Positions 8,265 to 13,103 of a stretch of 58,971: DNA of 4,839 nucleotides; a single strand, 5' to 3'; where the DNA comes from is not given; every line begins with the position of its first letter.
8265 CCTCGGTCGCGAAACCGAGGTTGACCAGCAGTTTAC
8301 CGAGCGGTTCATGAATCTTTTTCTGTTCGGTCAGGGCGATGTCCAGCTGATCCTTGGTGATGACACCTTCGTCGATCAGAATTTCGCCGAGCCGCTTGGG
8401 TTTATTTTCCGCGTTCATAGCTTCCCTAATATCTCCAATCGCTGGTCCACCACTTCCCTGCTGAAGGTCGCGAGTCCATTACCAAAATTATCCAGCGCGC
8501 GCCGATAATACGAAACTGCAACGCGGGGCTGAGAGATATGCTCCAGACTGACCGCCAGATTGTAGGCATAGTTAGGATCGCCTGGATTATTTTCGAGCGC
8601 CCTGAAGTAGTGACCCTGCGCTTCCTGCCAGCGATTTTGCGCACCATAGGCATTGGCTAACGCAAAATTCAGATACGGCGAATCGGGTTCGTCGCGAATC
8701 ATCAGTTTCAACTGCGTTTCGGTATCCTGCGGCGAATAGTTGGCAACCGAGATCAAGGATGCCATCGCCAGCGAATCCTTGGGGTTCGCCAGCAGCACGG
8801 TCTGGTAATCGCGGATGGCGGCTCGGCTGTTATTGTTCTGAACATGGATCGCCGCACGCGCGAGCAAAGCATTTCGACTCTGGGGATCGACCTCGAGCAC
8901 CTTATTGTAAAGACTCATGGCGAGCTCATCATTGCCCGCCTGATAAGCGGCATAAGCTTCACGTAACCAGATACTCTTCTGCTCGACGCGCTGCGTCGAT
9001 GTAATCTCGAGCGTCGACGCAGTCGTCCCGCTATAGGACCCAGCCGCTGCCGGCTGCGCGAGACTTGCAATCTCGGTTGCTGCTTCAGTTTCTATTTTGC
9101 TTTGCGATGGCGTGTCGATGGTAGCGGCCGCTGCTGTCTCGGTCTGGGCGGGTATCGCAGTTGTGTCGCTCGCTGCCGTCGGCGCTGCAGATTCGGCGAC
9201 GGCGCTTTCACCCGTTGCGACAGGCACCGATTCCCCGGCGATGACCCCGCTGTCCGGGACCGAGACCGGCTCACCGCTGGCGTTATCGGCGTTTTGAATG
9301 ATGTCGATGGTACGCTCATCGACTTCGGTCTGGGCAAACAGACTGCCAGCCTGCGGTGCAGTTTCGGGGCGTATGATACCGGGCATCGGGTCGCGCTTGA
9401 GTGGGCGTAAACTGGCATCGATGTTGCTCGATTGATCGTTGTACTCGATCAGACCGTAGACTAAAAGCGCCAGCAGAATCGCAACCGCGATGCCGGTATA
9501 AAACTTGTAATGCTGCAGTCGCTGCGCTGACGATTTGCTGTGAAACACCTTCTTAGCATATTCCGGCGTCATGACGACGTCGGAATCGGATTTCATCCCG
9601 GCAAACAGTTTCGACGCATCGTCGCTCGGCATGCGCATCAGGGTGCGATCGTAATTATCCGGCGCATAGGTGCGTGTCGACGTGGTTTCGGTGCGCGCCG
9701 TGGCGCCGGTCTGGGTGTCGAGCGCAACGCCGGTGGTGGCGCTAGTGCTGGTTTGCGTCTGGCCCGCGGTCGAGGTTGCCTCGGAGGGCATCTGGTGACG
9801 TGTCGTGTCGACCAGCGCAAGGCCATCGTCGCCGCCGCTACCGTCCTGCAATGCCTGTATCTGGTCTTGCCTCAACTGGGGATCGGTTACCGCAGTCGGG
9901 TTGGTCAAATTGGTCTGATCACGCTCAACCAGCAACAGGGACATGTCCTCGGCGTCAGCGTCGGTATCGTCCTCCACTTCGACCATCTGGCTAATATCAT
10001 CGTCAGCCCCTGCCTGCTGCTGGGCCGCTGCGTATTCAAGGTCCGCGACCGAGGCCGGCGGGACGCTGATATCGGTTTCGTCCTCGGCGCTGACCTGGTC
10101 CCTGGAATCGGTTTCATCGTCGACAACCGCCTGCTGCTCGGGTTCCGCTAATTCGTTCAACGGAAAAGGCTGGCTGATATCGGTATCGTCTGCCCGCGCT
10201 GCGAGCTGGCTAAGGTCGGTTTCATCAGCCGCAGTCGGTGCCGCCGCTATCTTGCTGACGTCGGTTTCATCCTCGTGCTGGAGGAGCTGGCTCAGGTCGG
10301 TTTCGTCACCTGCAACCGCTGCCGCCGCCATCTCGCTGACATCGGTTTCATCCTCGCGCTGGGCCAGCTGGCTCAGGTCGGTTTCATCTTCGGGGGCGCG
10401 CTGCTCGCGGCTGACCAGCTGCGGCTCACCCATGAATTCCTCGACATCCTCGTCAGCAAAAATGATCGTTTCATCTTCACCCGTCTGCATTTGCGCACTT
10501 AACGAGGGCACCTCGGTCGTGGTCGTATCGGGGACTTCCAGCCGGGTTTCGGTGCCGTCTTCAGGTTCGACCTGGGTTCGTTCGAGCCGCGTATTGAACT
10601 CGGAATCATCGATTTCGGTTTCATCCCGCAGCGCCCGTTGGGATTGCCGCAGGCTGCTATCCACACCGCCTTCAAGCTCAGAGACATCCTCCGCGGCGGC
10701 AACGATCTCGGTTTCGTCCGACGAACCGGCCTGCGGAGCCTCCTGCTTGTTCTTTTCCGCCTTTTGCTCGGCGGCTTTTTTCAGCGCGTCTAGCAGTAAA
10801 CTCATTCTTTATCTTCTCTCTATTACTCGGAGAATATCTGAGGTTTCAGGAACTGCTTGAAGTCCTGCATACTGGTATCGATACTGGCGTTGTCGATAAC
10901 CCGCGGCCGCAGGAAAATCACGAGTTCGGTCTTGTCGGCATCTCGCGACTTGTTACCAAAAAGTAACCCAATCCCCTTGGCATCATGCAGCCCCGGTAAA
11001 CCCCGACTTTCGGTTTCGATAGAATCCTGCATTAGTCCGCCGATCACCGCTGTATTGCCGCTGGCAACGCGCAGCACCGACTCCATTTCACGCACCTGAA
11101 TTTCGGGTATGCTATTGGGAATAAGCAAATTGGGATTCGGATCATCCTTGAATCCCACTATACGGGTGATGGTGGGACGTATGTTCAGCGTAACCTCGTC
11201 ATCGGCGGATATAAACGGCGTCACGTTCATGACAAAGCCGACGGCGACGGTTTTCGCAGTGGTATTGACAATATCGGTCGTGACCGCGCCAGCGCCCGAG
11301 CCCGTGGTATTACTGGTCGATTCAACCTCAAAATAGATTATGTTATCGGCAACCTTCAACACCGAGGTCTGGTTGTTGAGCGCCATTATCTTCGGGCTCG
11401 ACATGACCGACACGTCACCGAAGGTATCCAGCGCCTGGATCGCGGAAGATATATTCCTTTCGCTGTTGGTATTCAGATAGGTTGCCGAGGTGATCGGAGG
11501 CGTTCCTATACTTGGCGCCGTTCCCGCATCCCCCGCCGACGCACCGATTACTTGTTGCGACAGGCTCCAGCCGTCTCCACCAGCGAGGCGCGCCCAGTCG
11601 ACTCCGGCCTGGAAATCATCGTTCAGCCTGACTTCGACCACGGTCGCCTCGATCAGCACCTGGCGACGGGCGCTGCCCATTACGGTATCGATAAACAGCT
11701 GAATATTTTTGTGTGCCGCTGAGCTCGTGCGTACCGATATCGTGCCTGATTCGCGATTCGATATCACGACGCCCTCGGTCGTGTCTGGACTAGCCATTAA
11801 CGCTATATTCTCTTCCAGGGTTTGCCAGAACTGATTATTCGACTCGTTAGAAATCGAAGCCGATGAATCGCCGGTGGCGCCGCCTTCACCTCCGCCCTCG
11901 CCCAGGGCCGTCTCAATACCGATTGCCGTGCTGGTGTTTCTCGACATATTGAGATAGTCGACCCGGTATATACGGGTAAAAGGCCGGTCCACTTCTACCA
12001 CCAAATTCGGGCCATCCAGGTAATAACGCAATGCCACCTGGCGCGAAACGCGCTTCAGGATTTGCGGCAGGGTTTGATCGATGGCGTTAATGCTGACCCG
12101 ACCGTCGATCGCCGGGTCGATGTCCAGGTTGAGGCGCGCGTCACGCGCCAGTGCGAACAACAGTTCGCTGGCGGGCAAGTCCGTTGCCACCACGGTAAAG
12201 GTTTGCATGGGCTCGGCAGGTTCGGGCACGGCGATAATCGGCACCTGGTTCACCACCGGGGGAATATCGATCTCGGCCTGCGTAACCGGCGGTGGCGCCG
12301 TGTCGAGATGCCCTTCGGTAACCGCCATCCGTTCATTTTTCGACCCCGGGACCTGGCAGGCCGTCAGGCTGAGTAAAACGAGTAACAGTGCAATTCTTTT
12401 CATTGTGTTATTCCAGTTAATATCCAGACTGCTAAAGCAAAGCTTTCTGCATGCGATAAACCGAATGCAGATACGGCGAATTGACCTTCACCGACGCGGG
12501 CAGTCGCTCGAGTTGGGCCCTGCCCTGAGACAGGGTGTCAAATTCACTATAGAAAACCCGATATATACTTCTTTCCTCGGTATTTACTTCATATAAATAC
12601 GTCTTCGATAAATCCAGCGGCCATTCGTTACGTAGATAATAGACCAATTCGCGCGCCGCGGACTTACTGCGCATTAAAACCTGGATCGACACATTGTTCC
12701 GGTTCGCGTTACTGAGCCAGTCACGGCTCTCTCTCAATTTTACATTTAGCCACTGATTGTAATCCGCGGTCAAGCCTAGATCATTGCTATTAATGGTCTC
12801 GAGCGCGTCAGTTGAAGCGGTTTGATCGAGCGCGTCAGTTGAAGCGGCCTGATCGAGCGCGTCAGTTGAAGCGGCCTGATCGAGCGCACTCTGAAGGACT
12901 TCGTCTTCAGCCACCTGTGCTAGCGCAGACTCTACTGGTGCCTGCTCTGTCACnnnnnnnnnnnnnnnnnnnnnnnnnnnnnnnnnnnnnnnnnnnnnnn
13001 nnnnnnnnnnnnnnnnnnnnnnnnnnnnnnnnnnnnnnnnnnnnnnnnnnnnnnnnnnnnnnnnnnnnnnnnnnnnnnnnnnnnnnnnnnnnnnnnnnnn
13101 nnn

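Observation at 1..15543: Second, reordered and strongly diverged MSHA/T2SS-like type IV filament machine appended to the canonical msh locus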

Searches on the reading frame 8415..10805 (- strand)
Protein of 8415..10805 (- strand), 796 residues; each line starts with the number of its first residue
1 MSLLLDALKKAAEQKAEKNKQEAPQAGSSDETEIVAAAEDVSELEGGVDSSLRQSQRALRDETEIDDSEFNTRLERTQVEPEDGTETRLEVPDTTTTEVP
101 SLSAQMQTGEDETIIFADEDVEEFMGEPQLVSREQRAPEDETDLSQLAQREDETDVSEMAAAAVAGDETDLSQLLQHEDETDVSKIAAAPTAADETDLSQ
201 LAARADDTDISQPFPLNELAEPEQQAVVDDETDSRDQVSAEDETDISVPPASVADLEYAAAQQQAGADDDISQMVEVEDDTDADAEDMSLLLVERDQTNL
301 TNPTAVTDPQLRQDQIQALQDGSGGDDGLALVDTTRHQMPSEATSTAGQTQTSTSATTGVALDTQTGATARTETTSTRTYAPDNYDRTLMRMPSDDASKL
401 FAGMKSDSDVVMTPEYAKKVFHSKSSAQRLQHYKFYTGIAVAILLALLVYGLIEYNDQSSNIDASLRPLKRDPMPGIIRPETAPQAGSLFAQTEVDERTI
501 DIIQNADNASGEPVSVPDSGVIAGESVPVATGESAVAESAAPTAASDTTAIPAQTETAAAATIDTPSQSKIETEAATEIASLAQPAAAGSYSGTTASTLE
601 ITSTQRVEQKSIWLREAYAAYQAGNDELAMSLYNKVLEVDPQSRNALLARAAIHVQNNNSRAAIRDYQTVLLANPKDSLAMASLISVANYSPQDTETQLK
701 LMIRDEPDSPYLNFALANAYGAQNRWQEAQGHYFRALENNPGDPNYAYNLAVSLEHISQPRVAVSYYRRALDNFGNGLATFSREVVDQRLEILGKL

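Call 3: search_protein_families(library=pfam, proteins=[window:8415-10805:-], max_evalue=0.01)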
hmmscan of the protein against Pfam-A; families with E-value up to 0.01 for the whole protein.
window:8415-10805:- (796 aa): 15 families
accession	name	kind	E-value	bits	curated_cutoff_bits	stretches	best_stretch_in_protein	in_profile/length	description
PF13432.12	TPR_16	-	8.3e-13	49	32.7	1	714-774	1-61/65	Tetratricopeptide repeat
PF07719.23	TPR_2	-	1.7e-12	46.9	27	0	612-642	3-33/34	Tetratricopeptide repeat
PF00515.34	TPR_1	-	4.1e-12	45.8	27.8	1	716-742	7-33/34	Tetratricopeptide repeat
PF13428.12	TPR_14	-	7.4e-11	42.1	23.5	2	714-751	5-42/44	Tetratricopeptide repeat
PF14559.12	TPR_19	-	8.6e-10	39.2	25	2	692-747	7-62/68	Tetratricopeptide repeat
PF13431.12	TPR_17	-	1.8e-09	37.6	24.4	0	733-760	2-29/34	Tetratricopeptide repeat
PF13176.12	TPR_7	-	2e-07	31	27.9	1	715-744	4-35/36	Tetratricopeptide repeat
PF13174.12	TPR_6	-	5.1e-06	27.2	26.3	0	614-643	4-33/33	Tetratricopeptide repeat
PF13429.12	TPR_15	-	6e-06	26.3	26.2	1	638-773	143-277/280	Tetratricopeptide repeat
PF13181.12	TPR_8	-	1.4e-05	25.3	25.7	0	612-642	3-33/34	Tetratricopeptide repeat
PF13424.12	TPR_12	-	0.00015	22.3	30.1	1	715-773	8-74/77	Tetratricopeptide repeat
PF13414.12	TPR_11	-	0.00017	21.6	26.8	0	619-657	3-41/42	TPR repeat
PF12895.13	ANAPC3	-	0.00019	22.1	27.2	0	705-767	18-79/82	Anaphase-promoting complex, cyclosome, subunit 3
PF24575.1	TPR_Slam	-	0.0034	18.2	35.2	0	612-663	49-100/104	Surface lipoprotein assembly modifier, N-terminal TPR repeats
PF13371.12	TPR_9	-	0.0034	17.8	35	0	621-678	6-63/73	Tetratricopeptide repeat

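Call 4: search_protein_families(library=ncbifam, proteins=[window:8415-10805:-], max_evalue=0.01)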
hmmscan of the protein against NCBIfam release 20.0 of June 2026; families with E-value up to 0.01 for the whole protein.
window:8415-10805:- (796 aa): 13 families
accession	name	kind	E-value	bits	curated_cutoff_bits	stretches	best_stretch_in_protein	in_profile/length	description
TIGR02917.1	PEP_TPR_lipo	equivalog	4.1e-13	48.1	312.2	2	604-697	459-551/899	XrtA/PEP-CTERM system TPR-repeat protein PrsT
NF040959.1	MamA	equivalog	4.2e-09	36.2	200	1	609-772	36-201/204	magnetosome protein MamA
TIGR02552.1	LcrH_SycD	equivalog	4.1e-08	33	104.8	2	713-770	55-112/136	SycD/LcrH family type III secretion system chaperone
NF047371.1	FlcA_CTERM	equivalog_domain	1.3e-07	30.5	300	1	703-774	466-537/646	periplasmic flagellar collar protein FlcA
NF053607.1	CHU_0125_OmpA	equivalog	3.5e-06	25.8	620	1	701-773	44-116/639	CHU_0125 family OmpA-like outer membrane integrity protein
TIGR00540.1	TPR_hemY_coli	hypoth_equivalog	1.1e-05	24.4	142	1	696-770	312-385/385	heme biosynthesis-associated TPR protein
NF033920.0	C39_PA2778_fam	equivalog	1.3e-05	24.8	150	1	691-771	171-251/255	PA2778 family cysteine peptidase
NF002725.1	PRK02603.1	equivalog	0.00015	21.8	143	0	605-694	30-122/173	photosystem I assembly protein Ycf3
NF008520.0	PRK11447.1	equivalog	0.00037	18.4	858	1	611-768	352-519/1157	cellulose synthase complex outer membrane protein BcsC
NF008756.0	PRK11788.1-4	equivalog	0.00047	19.3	474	1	605-743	175-315/389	lipopolysaccharide assembly protein LapB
TIGR02521.1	type_IV_pilW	equivalog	0.0015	18.1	154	0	713-772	34-93/234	type IV pilus biogenesis/stability protein PilW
NF033762.1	social_mot_Tgl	equivalog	0.0027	17.1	225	0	611-686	32-108/252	social motility TPR repeat lipoprotein Tgl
NF008017.0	PRK10747.1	equivalog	0.0054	15.6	608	1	687-768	305-385/398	protoheme IX biogenesis protein HemY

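Call 77: search_protein_families(library=pfam, alignment_id=A6, max_evalue=1)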
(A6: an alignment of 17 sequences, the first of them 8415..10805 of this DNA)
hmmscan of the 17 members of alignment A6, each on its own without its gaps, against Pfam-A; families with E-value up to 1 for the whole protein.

A. member 1, window:8415-10805:- (796 aa): 17 families
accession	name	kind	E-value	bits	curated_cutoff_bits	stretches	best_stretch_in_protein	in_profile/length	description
PF13432.12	TPR_16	-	8.3e-13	49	32.7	3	714-774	1-61/65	Tetratricopeptide repeat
PF07719.23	TPR_2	-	1.7e-12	46.9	27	3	612-642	3-33/34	Tetratricopeptide repeat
PF00515.34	TPR_1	-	4.1e-12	45.8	27.8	3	716-742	7-33/34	Tetratricopeptide repeat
PF13428.12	TPR_14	-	7.4e-11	42.1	23.5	2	714-751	5-42/44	Tetratricopeptide repeat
PF14559.12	TPR_19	-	8.6e-10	39.2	25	2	692-747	7-62/68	Tetratricopeptide repeat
PF13431.12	TPR_17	-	1.8e-09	37.6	24.4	2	733-760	2-29/34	Tetratricopeptide repeat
PF13176.12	TPR_7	-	2e-07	31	27.9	1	715-744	4-35/36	Tetratricopeptide repeat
PF13174.12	TPR_6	-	5.1e-06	27.2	26.3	1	614-643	4-33/33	Tetratricopeptide repeat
PF13429.12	TPR_15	-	6e-06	26.3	26.2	1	638-773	143-277/280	Tetratricopeptide repeat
PF13181.12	TPR_8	-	1.4e-05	25.3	25.7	1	612-642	3-33/34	Tetratricopeptide repeat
PF13424.12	TPR_12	-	0.00015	22.3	30.1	1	715-773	8-74/77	Tetratricopeptide repeat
PF13414.12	TPR_11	-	0.00017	21.6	26.8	2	619-657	3-41/42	TPR repeat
PF12895.13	ANAPC3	-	0.00019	22.1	27.2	1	705-767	18-79/82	Anaphase-promoting complex, cyclosome, subunit 3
PF24575.1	TPR_Slam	-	0.0034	18.2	35.2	1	612-663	49-100/104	Surface lipoprotein assembly modifier, N-terminal TPR repeats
PF13371.12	TPR_9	-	0.0034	17.8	35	1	621-678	6-63/73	Tetratricopeptide repeat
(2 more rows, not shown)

B. families by the number of members that match (of 17 scanned): 50 families (the first 25 are shown)
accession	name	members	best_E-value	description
PF07719.23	TPR_2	17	2.4e-19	Tetratricopeptide repeat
PF14559.12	TPR_19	17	1.9e-17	Tetratricopeptide repeat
PF13432.12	TPR_16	17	6.4e-16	Tetratricopeptide repeat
PF00515.34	TPR_1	17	4.6e-15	Tetratricopeptide repeat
PF13176.12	TPR_7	17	1.5e-13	Tetratricopeptide repeat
PF13414.12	TPR_11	17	2.6e-13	TPR repeat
PF13428.12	TPR_14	17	3.2e-13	Tetratricopeptide repeat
PF13431.12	TPR_17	17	3.3e-12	Tetratricopeptide repeat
PF13424.12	TPR_12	17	2.9e-11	Tetratricopeptide repeat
PF13174.12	TPR_6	17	3.9e-09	Tetratricopeptide repeat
PF23914.1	TPR_CcmH_CycH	16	2.9e-10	Cytochrome c-type biogenesis protein H TPR domain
PF13181.12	TPR_8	16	5.5e-10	Tetratricopeptide repeat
PF24575.1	TPR_Slam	16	1.4e-06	Surface lipoprotein assembly modifier, N-terminal TPR repeats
PF13371.12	TPR_9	12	9.8e-08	Tetratricopeptide repeat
PF13374.12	TPR_10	12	1.3e-05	Tetratricopeptide repeat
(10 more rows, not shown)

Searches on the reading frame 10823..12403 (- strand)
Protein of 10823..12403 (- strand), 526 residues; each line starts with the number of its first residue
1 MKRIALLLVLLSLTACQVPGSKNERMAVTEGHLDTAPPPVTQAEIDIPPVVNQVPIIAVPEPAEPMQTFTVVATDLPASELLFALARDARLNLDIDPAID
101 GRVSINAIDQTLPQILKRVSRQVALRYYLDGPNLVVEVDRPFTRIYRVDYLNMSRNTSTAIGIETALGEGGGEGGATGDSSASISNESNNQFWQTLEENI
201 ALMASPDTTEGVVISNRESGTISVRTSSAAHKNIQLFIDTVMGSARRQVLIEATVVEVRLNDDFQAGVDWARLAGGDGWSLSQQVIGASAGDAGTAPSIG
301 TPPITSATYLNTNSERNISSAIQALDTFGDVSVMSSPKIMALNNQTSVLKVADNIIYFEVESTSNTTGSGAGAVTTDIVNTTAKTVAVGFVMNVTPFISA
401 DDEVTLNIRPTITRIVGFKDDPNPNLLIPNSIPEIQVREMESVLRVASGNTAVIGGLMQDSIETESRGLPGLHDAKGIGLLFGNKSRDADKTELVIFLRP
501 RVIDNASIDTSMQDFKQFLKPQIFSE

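Call 3: search_protein_families(library=pfam, proteins=[window:10823-12403:-], max_evalue=0.01)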
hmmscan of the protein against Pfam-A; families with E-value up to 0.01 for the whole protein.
window:10823-12403:- (526 aa): 2 families
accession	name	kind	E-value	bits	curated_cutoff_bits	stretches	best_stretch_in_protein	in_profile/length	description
PF00263.26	Secretin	-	8.9e-38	130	27.5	1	324-504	1-169/169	Bacterial type II and III secretion system protein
PF07655.18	Secretin_N_2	-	1e-05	26.4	23.4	1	143-210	1-83/91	Secretin N-terminal domain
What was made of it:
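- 10823..12403 (-): Outer-membrane secretin, 526 aa; a lipoprotein (LSLTAC lipobox) of MshL type. Pfam Secretin + Secretin_N_2 (call 3).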

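Call 4: search_protein_families(library=ncbifam, proteins=[window:10823-12403:-], max_evalue=0.01)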
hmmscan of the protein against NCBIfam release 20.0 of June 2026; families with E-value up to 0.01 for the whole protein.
window:10823-12403:- (526 aa): 9 families
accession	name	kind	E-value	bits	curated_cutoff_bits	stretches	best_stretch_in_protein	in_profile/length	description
TIGR02519.1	pilus_MshL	equivalog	2.7e-76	256.4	250.2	1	214-503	2-290/290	pilus (MSHA type) biogenesis protein MshL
TIGR02517.1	type_II_gspD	equivalog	4e-46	157.7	351.35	1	169-506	259-593/600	type II secretion system secretin GspD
TIGR02515.1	IV_pilus_PilQ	subfamily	8.9e-30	104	284.35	1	198-503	122-427/428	type IV pilus secretin PilQ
TIGR02520.1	pilus_B_mal_scr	equivalog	3.5e-27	95.1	287.65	1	158-500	177-511/513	PilN family type IVB pilus formation outer membrane protein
TIGR02516.1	type_III_yscC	equivalog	4.4e-24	84.9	238.45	1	217-504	205-462/463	type III secretion system outer membrane ring subunit SctC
NF010083.0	PRK13568.1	equivalog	5.2e-18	65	554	1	209-504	150-418/419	DNA uptake porin HofQ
NF007851.2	PRK10560.1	exception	2.3e-13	49.7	598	1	212-504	145-410/412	DNA uptake porin HofQ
NF042912.1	Amuc_1098_fam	equivalog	2.4e-11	42.4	750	1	374-506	650-799/805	Amuc_1098 family type IV pilus outer membrane protein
NF011873.0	PRK15346.1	equivalog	5.7e-10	38.5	524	1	232-490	257-481/499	EscC/YscC/HrcC family type III secretion system outer membrane ring protein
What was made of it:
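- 10823..12403 (-): TIGR02519 scores 256.4 bits against a 250.2 cutoff, while GspD and PilQ models fall far below theirs (call 4).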

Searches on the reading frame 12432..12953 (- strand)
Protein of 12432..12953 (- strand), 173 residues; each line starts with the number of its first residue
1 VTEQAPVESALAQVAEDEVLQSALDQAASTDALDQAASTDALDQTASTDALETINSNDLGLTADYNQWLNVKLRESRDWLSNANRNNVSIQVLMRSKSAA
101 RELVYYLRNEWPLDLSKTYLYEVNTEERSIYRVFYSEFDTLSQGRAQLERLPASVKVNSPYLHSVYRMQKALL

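Call 3: search_protein_families(library=pfam, proteins=[window:12432-12953:-], max_evalue=0.01)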
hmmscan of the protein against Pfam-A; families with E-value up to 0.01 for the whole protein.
window:12432-12953:- (173 aa): 0 families
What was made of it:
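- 12432..12953 (-): C-terminal part of the same ExeA-like protein: a 9-aa repeat linker plus a conserved domain of about 110 aa (SPOR-type in orthologues). The window copy itself gets no Pfam hit (call 3).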

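Call 4: search_protein_families(library=ncbifam, proteins=[window:12432-12953:-], max_evalue=0.01)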
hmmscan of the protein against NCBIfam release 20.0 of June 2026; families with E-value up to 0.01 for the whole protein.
window:12432-12953:- (173 aa): 0 families
